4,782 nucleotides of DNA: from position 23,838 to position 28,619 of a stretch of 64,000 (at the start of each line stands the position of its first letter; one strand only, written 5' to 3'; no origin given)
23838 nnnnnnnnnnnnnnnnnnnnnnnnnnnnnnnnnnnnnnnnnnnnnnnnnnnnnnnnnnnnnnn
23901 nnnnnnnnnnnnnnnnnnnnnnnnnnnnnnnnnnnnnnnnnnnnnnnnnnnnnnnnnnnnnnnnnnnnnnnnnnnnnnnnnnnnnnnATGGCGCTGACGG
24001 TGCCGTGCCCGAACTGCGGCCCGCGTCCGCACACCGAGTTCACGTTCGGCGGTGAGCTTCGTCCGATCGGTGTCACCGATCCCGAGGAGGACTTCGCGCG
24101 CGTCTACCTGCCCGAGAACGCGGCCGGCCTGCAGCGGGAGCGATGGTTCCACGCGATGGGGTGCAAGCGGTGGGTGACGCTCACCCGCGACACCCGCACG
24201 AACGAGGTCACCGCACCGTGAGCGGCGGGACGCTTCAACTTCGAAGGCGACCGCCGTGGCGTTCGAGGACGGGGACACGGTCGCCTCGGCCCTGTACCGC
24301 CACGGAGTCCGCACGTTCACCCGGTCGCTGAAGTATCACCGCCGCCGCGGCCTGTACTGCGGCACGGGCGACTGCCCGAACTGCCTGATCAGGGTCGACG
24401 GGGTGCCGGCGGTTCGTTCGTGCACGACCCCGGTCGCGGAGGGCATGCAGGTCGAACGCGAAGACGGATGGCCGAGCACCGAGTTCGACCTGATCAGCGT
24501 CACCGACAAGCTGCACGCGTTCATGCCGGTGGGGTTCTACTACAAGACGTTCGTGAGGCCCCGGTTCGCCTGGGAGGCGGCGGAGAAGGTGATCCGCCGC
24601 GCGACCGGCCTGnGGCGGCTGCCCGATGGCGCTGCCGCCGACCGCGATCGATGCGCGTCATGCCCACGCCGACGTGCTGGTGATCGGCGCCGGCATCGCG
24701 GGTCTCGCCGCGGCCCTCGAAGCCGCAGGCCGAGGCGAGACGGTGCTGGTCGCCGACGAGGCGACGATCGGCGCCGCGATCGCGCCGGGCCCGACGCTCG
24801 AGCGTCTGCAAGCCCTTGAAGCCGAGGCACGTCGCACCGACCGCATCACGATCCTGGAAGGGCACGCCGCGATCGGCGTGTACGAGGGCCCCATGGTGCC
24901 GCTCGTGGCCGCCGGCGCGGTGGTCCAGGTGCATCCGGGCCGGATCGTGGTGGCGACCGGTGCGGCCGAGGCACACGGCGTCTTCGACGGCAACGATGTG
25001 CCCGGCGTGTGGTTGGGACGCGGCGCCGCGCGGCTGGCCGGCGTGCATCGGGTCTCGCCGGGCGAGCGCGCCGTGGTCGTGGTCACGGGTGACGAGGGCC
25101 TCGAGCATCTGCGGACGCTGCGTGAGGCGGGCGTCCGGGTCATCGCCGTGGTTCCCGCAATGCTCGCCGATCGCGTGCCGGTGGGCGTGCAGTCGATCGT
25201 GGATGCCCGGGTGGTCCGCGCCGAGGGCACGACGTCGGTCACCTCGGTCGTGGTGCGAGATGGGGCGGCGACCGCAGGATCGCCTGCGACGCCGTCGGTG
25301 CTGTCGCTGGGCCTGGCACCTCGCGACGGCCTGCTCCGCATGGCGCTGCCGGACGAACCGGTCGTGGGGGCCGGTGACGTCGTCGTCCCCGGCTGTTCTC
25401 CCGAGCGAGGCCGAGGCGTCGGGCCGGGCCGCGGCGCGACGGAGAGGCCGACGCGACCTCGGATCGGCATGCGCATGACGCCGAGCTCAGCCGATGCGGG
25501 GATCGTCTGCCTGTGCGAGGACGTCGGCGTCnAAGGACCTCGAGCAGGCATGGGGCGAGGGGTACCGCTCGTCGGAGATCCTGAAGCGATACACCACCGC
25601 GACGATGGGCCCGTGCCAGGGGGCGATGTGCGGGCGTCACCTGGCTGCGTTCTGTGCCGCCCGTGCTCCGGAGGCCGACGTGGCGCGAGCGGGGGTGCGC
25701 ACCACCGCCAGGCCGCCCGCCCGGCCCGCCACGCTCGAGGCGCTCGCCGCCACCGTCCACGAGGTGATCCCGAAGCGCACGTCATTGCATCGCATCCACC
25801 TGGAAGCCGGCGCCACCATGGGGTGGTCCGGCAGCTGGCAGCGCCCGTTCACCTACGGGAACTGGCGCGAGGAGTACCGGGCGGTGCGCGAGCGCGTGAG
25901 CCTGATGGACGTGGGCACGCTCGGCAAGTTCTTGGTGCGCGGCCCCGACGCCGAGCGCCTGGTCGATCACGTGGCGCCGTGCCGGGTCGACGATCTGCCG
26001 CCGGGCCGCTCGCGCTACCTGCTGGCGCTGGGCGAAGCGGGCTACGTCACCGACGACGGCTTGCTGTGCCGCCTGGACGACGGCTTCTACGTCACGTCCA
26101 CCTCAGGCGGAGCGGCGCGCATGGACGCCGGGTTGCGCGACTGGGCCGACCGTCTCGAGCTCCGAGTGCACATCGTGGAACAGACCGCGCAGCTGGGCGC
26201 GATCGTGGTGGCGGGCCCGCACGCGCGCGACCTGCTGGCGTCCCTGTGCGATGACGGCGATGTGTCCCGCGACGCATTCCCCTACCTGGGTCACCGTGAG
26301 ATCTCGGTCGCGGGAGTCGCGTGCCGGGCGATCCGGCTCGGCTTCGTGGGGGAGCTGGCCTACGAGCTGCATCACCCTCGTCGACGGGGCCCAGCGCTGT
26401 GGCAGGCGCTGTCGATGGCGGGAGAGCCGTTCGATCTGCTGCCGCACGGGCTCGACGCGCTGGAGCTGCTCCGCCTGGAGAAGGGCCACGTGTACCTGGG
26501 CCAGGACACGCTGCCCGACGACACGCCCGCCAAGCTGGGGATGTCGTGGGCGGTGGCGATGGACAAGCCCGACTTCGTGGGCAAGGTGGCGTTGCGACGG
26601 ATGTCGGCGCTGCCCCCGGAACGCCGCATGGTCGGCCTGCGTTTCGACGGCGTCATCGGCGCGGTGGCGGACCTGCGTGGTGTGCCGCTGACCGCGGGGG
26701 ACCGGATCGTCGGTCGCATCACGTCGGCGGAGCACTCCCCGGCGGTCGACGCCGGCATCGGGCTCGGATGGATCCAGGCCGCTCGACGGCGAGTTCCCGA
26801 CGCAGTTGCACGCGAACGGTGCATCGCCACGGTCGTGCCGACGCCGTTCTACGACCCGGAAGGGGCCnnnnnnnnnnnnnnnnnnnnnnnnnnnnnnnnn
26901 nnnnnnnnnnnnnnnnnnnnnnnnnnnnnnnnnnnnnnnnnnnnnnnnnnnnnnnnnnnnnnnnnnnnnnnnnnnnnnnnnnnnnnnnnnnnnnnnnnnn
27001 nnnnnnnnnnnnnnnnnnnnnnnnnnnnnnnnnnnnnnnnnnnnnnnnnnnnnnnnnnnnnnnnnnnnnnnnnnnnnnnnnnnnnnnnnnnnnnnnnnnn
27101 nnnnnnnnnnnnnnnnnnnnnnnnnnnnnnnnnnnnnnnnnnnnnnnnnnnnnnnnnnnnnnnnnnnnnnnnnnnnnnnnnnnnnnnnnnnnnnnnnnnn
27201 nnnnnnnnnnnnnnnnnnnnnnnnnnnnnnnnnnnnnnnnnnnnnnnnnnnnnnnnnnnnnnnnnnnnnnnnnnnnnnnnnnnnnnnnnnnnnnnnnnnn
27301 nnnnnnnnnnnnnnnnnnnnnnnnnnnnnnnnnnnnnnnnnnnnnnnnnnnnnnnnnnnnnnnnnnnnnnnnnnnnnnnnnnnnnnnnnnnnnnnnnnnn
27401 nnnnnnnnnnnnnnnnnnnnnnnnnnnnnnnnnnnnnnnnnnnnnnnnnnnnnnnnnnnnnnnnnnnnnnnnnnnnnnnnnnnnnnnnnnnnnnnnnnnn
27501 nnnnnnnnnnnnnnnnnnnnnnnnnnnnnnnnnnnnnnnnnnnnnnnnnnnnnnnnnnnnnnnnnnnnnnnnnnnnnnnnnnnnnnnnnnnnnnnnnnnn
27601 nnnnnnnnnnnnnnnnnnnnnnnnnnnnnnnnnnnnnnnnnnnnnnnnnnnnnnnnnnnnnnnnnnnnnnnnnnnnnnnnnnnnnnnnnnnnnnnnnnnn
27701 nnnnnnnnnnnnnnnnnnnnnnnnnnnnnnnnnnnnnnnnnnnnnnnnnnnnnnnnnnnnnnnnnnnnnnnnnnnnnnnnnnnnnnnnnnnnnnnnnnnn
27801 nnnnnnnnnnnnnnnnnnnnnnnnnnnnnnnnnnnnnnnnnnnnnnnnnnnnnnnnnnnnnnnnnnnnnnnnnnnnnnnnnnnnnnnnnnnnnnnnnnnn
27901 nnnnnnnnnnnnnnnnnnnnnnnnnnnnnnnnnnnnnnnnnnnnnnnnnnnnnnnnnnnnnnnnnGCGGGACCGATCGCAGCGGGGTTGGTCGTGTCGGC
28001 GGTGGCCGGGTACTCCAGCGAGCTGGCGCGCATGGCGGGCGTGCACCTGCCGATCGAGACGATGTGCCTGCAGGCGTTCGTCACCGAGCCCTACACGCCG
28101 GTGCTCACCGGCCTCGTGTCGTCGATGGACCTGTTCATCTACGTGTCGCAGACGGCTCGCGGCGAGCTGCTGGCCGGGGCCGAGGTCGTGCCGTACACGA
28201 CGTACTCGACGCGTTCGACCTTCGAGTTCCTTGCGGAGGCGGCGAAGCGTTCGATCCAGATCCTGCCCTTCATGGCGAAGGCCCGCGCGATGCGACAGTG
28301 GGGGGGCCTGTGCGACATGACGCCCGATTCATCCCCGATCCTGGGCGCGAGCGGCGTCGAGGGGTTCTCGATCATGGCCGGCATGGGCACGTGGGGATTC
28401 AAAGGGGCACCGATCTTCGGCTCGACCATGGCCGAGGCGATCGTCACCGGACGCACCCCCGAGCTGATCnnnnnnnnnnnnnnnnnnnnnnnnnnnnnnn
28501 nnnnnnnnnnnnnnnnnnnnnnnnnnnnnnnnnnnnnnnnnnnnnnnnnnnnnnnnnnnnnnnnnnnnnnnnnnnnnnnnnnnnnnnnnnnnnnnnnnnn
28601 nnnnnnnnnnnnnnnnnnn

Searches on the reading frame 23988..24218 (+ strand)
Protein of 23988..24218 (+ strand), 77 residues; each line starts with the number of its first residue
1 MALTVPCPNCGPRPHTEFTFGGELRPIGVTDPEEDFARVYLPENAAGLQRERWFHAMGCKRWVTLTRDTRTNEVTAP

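Call 103: search_protein_families(library=ncbifam, proteins=[window:23988-24218:+], max_evalue=0.00001)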
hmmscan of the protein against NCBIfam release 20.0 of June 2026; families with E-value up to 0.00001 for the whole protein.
window:23988-24218:+ (77 aa): 1 family
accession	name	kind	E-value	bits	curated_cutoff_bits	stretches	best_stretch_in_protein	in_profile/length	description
TIGR01374.1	soxD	subfamily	8.3e-19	67.6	116.5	1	5-75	2-76/83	sarcosine oxidase subunit delta family protein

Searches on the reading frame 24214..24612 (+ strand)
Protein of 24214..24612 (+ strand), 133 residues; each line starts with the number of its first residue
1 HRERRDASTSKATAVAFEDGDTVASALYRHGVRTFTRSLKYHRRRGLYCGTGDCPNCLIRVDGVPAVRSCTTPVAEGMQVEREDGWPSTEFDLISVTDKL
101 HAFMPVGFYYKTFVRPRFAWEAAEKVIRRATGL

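Call 59: search_protein_families(library=pfam, proteins=[window:24214-24612:+], max_evalue=0.00001)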
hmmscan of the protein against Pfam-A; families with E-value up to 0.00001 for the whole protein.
window:24214-24612:+ (133 aa): 1 family
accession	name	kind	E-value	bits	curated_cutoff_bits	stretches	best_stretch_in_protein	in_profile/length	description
PF13510.11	Fer2_4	-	6.7e-25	87.4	22.8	1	15-83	13-80/82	2Fe-2S iron-sulfur cluster binding domain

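Call 103: search_protein_families(library=ncbifam, proteins=[window:24256-24612:+], max_evalue=0.00001)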
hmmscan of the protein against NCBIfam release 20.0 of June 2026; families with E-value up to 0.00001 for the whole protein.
window:24256-24612:+ (119 aa): 1 family
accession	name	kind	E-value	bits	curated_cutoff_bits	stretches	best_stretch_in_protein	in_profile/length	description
TIGR01372.1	soxA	subfamily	1.7e-29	102.3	1164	1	5-119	31-150/996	sarcosine oxidase subunit alpha family protein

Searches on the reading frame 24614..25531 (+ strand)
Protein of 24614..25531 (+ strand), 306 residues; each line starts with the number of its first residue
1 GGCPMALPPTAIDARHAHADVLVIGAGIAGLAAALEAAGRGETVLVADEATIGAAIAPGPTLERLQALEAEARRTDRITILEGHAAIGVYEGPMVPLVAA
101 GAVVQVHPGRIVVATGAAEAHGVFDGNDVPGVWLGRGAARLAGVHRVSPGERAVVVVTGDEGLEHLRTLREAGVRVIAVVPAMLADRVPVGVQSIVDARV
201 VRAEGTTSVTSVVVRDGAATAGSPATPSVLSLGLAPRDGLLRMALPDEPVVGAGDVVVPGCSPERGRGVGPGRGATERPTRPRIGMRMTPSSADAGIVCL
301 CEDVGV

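Call 59: search_protein_families(library=pfam, proteins=[window:24614-25531:+], max_evalue=0.00001)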
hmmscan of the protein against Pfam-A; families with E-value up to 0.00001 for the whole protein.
window:24614-25531:+ (306 aa): 1 family
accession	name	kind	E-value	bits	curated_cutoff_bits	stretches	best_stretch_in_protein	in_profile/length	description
PF07992.20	Pyr_redox_2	-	3.6e-06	27.1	26.1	1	20-200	2-193/291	Pyridine nucleotide-disulphide oxidoreductase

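Call 103: search_protein_families(library=ncbifam, proteins=[window:24614-25531:+], max_evalue=0.00001)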
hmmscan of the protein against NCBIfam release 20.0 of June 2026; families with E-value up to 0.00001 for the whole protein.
window:24614-25531:+ (306 aa): 4 families
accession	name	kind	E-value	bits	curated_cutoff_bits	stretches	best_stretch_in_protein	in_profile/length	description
TIGR01372.1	soxA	subfamily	4.1e-24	84.4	1164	1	5-216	155-397/996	sarcosine oxidase subunit alpha family protein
NF005511.0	PRK07121.1-4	equivalog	2.8e-07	29.4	466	1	11-55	13-57/553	FAD-binding protein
NF004789.0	PRK06134.1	subfamily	4.4e-06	25.5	747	1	14-56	8-51/581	FAD-dependent oxidoreductase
NF002480.1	PRK01747.1-1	equivalog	8.9e-06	24.4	540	0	14-59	244-289/645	bifunctional tRNA (5-methylaminomethyl-2-thiouridine)(34)-methyltransferase MnmC2/FAD-dependent 5-carboxymethylaminomethyl-2-thiouridine(34)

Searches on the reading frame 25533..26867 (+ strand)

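Call 59: search_protein_families(library=pfam, proteins=[window:25533-26867:+], max_evalue=0.00001)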
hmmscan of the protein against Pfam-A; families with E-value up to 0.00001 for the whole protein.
window:25533-26867:+ (445 aa): 3 families
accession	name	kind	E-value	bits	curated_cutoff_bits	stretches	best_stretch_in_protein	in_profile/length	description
PF01571.26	GCV_T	-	2.6e-63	214.1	25.6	1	85-340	1-255/255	Aminomethyltransferase folate-binding domain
PF17806.6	SO_alpha_A3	-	1.3e-13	51.5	23.1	1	1-74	15-86/87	Sarcosine oxidase A3 domain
PF08669.17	GCV_T_C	-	3.6e-12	46.5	25.9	1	364-441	1-80/80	Glycine cleavage T-protein C-terminal barrel domain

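Call 103: search_protein_families(library=ncbifam, proteins=[window:25533-26867:+], max_evalue=0.00001)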
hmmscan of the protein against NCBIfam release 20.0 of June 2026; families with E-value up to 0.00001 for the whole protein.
window:25533-26867:+ (445 aa): 8 families
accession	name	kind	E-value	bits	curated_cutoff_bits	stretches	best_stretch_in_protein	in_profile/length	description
TIGR01372.1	soxA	subfamily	1.1e-89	301.5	1164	1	1-444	527-991/996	sarcosine oxidase subunit alpha family protein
NF053776.1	TmaoDeMthMsil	equivalog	3.1e-55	188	1100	1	112-443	419-757/763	trimethylamine N-oxide demethylase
NF001567.0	PRK00389.1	subfamily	7.7e-54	183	300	1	81-442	4-355/359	glycine cleavage system aminomethyltransferase GcvT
TIGR00528.1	gcvT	equivalog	4e-41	141.1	235.85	1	81-423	2-339/362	glycine cleavage system aminomethyltransferase GcvT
NF010093.0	PRK13579.1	equivalog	2.5e-38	131.8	459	1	81-439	10-363/371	glycine cleavage system aminomethyltransferase GcvT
NF009133.0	PRK12486.1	equivalog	2.9e-27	95.5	410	1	107-417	40-342/369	dimethylsulfoniopropionate demethylase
NF047633.1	SyrngDmethDesA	equivalog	3.8e-12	45.5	800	1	105-318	30-248/453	syringate O-demethylase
NF047885.1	VanMgalDeMLigM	equivalog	2.2e-09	36.8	580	1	107-320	31-251/461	vanillate/3-O-methylgallate O-demethylase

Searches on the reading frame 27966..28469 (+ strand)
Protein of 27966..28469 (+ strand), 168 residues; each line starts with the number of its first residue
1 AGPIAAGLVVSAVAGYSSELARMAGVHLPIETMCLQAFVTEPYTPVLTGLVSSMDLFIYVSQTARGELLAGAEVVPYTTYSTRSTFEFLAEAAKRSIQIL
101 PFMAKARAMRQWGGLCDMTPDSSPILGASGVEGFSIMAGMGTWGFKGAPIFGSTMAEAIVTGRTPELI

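Call 59: search_protein_families(library=pfam, proteins=[window:27966-28469:+], max_evalue=0.00001)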
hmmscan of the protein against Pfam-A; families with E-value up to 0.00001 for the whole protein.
window:27966-28469:+ (168 aa): 1 family
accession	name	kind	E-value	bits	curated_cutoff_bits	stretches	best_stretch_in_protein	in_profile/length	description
PF01266.30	DAO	-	1.8e-17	64.3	27.9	1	6-157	197-352/353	FAD dependent oxidoreductase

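Call 103: search_protein_families(library=ncbifam, proteins=[window:27966-28469:+], max_evalue=0.00001)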
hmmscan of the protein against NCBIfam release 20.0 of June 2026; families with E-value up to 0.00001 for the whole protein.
window:27966-28469:+ (168 aa): 3 families
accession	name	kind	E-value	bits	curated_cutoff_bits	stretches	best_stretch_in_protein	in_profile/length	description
TIGR01373.1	soxB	subfamily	4.2e-41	141.1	529.45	1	2-163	225-386/407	sarcosine oxidase subunit beta family protein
NF001933.0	PRK00711.1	subfamily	3.7e-08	32.8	383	1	5-166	245-405/429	D-amino acid dehydrogenase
TIGR02352.1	thiamin_ThiO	equivalog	2.1e-07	30.4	250.8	1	8-161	198-349/351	glycine oxidase ThiO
